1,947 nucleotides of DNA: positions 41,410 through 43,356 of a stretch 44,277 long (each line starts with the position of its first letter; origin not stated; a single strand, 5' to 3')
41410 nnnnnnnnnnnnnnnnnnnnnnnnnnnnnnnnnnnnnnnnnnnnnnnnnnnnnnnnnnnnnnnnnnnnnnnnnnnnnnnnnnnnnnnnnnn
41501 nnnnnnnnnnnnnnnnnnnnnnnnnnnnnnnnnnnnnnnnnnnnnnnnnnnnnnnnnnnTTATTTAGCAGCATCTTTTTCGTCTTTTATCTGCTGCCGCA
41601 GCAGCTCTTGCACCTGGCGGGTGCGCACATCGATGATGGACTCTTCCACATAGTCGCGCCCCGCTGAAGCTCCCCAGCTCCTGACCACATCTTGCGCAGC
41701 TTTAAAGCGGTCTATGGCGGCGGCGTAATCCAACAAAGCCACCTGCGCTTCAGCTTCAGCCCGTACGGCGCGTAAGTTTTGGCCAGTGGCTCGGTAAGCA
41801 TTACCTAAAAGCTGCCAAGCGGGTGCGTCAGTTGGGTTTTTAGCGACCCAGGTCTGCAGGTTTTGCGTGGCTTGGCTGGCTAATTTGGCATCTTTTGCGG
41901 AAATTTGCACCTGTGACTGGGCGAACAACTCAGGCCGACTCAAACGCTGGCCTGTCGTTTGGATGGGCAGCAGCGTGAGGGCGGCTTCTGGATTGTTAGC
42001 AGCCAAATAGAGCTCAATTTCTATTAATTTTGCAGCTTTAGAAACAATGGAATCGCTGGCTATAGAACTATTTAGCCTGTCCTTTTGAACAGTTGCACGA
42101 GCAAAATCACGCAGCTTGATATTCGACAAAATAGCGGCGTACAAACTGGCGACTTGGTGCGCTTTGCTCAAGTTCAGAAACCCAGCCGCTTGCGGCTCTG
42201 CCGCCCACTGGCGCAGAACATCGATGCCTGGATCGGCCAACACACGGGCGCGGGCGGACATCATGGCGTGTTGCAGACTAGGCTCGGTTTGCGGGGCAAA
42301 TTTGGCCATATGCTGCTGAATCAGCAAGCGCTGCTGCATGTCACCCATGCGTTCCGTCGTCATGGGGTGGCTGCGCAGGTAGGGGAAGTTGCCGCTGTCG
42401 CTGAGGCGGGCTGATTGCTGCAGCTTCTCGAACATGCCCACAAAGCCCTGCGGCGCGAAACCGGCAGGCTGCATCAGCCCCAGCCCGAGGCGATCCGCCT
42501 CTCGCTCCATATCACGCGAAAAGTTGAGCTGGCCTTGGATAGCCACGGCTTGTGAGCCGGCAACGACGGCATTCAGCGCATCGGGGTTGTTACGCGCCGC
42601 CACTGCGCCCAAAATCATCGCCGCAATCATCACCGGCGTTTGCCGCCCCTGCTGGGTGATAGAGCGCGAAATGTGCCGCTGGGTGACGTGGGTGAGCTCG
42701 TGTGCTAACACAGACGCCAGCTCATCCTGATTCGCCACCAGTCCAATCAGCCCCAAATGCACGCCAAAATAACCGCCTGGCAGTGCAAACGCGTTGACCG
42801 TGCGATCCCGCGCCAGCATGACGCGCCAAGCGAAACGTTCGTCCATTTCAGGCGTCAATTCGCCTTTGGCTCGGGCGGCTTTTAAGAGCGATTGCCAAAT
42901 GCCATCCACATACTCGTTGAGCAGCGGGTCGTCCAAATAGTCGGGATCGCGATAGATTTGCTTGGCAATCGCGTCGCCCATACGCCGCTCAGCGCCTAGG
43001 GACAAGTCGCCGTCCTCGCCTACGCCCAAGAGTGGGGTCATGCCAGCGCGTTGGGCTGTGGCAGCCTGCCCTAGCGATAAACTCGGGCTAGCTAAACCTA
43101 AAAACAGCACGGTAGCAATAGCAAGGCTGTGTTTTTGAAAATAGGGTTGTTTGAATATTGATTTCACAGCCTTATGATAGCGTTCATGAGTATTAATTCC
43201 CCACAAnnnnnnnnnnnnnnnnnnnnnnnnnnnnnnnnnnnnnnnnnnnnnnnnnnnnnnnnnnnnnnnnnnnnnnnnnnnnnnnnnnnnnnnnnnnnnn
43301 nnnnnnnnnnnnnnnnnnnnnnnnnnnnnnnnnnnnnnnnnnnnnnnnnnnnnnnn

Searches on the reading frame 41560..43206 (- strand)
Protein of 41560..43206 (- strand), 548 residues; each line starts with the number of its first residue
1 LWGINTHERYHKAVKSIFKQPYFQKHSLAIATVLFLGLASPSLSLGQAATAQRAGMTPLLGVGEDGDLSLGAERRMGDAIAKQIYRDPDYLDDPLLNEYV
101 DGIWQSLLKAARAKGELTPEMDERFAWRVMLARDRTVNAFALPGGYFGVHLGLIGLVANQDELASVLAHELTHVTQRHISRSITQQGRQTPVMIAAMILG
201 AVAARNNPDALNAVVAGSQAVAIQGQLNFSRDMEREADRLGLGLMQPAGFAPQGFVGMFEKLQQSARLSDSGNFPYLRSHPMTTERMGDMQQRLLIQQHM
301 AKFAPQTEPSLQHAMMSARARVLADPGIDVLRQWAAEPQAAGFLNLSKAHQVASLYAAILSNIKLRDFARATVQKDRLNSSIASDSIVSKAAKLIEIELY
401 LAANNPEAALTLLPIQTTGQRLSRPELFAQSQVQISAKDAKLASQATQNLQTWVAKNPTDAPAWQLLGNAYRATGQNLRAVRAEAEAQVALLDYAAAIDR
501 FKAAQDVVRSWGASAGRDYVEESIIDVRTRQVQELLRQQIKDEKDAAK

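Call 12: search_protein_families(library=pfam, proteins=[window:41560-43206:-], max_evalue=0.001)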
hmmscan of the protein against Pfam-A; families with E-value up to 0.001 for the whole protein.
window:41560-43206:- (548 aa): 2 families
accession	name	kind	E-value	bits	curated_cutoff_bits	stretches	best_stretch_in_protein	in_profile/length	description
PF01435.24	Peptidase_M48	-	4.4e-30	105.3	20.3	1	127-292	25-184/186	Peptidase family M48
PF13431.12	TPR_17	-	5.1e-05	23.7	24.4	1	451-481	3-33/34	Tetratricopeptide repeat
